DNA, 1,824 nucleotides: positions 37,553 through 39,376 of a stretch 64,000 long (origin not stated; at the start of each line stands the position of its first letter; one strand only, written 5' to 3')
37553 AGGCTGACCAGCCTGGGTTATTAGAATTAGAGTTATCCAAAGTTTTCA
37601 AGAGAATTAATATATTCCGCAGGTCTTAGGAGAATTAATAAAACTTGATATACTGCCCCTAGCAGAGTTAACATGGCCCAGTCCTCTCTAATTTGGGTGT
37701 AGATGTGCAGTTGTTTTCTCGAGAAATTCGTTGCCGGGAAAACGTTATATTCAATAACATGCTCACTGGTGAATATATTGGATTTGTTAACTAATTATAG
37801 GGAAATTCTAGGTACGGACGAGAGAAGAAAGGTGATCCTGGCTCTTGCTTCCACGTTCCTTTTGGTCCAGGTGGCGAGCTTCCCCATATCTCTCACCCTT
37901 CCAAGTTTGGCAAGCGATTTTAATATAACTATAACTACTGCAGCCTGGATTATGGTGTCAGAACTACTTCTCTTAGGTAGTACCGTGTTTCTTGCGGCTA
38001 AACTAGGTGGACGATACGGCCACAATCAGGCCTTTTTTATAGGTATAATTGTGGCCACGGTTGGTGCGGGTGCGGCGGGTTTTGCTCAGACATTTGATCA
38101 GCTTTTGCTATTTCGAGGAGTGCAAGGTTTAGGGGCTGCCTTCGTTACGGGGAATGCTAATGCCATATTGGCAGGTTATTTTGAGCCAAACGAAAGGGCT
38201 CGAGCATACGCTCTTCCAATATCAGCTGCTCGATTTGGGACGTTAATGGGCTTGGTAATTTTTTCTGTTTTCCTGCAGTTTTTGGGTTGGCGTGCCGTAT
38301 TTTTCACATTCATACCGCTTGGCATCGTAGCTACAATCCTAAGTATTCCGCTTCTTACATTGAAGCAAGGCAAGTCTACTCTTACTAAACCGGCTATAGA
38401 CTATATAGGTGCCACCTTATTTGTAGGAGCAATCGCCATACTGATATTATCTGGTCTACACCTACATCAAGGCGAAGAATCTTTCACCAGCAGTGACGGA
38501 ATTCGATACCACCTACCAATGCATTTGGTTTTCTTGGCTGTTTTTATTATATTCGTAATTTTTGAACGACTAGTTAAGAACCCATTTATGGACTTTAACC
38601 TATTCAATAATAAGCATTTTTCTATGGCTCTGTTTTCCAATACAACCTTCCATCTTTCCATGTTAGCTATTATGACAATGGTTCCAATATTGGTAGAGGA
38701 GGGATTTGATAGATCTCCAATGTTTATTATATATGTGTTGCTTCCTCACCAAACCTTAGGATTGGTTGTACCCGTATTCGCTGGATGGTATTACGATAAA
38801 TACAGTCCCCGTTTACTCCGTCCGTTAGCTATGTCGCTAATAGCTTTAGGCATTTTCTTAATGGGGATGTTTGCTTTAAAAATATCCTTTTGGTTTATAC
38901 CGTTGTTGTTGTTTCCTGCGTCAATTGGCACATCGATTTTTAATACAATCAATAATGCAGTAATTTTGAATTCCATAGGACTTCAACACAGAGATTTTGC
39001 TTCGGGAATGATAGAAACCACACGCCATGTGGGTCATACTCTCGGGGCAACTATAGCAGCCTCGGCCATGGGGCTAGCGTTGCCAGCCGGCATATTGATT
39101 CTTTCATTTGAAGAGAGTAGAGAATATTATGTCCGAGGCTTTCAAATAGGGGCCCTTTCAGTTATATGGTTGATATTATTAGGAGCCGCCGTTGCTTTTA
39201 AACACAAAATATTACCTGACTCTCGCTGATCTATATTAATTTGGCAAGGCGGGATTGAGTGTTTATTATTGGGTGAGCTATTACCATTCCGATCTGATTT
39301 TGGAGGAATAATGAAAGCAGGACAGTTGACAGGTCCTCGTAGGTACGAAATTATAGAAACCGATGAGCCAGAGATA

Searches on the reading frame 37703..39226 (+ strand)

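Call 87: search_protein_families(library=pfam, proteins=[window:37703-39226:+], max_evalue=0.000001)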
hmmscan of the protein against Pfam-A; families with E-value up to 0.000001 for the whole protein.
window:37703-39226:+ (508 aa): 1 family
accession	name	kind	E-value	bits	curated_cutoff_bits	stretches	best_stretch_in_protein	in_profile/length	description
PF07690.21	MFS_1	-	3.2e-38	132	33.4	1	50-449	3-347/347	Major Facilitator Superfamily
